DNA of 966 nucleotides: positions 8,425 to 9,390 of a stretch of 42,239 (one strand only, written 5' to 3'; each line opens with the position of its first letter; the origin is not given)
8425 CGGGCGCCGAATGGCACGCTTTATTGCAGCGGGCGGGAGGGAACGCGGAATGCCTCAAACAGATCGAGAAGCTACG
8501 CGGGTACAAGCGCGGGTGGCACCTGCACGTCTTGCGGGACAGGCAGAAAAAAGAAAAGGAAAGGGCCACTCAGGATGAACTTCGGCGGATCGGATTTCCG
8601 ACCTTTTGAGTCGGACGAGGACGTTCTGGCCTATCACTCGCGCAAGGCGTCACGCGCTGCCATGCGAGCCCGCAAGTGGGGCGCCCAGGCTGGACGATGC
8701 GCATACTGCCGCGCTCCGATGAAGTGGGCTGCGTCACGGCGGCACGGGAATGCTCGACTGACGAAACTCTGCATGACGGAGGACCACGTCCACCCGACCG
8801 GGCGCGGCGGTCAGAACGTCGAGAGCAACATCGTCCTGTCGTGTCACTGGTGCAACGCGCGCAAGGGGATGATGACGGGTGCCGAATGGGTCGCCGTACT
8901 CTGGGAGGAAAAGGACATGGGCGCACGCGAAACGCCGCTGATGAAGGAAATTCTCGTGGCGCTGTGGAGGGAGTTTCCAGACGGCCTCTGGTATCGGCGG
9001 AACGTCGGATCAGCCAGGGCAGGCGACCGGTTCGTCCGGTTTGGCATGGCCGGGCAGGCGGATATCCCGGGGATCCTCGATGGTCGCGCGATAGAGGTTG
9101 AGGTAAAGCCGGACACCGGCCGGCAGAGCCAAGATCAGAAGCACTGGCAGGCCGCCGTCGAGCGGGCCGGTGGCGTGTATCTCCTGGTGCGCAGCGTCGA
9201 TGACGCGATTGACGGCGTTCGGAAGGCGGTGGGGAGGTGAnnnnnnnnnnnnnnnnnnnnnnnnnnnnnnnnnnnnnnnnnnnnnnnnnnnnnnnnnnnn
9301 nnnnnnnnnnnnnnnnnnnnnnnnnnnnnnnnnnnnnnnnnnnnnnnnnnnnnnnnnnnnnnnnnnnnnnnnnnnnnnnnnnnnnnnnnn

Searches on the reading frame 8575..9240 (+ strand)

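Call 74: search_protein_families(library=phrogs, proteins=[window:8575-9240:+], max_evalue=0.01)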
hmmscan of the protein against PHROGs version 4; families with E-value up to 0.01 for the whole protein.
window:8575-9240:+ (221 aa): 24 families
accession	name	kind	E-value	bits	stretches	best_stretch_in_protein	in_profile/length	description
phrog_2118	-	DNA, RNA and nucleotide metabolism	1e-14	55.8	1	14-108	151-232/301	HNH endonuclease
phrog_8660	-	DNA, RNA and nucleotide metabolism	4.5e-11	44.2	1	30-108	115-187/196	HNH endonuclease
phrog_338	-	DNA, RNA and nucleotide metabolism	7.4e-11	43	1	24-103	186-265/340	HNH endonuclease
phrog_93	-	DNA, RNA and nucleotide metabolism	4.7e-10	39.7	1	110-216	345-439/613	endonuclease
phrog_1035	-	DNA, RNA and nucleotide metabolism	6.9e-10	40.2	1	35-107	155-220/271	endonuclease VII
phrog_2214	-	DNA, RNA and nucleotide metabolism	9.5e-10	39.1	1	21-107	175-246/429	HNH endonuclease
phrog_5702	-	DNA, RNA and nucleotide metabolism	4.6e-09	37.2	1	160-217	6-65/70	Holliday junction resolvase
phrog_6050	-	DNA, RNA and nucleotide metabolism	2.9e-08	33.9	1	24-99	296-359/402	HNH endonuclease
phrog_33554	-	DNA, RNA and nucleotide metabolism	7.4e-08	33.7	1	35-99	15-74/114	HNH endonuclease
phrog_5718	-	DNA, RNA and nucleotide metabolism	6.1e-07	29.8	1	27-108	116-184/394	HNH endonuclease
phrog_9545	-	DNA, RNA and nucleotide metabolism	1e-06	29.6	1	27-107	98-174/206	HNH endonuclease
phrog_16726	-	DNA, RNA and nucleotide metabolism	1.4e-06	29.3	1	41-104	95-147/308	HNH endonuclease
phrog_824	-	unknown function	2.3e-06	28.7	1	172-218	128-174/265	-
phrog_12576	-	DNA, RNA and nucleotide metabolism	3e-06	27.7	1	14-99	3-88/244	HNH endonuclease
phrog_1271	-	DNA, RNA and nucleotide metabolism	3.1e-06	27.8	1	29-112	257-328/361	HNH endonuclease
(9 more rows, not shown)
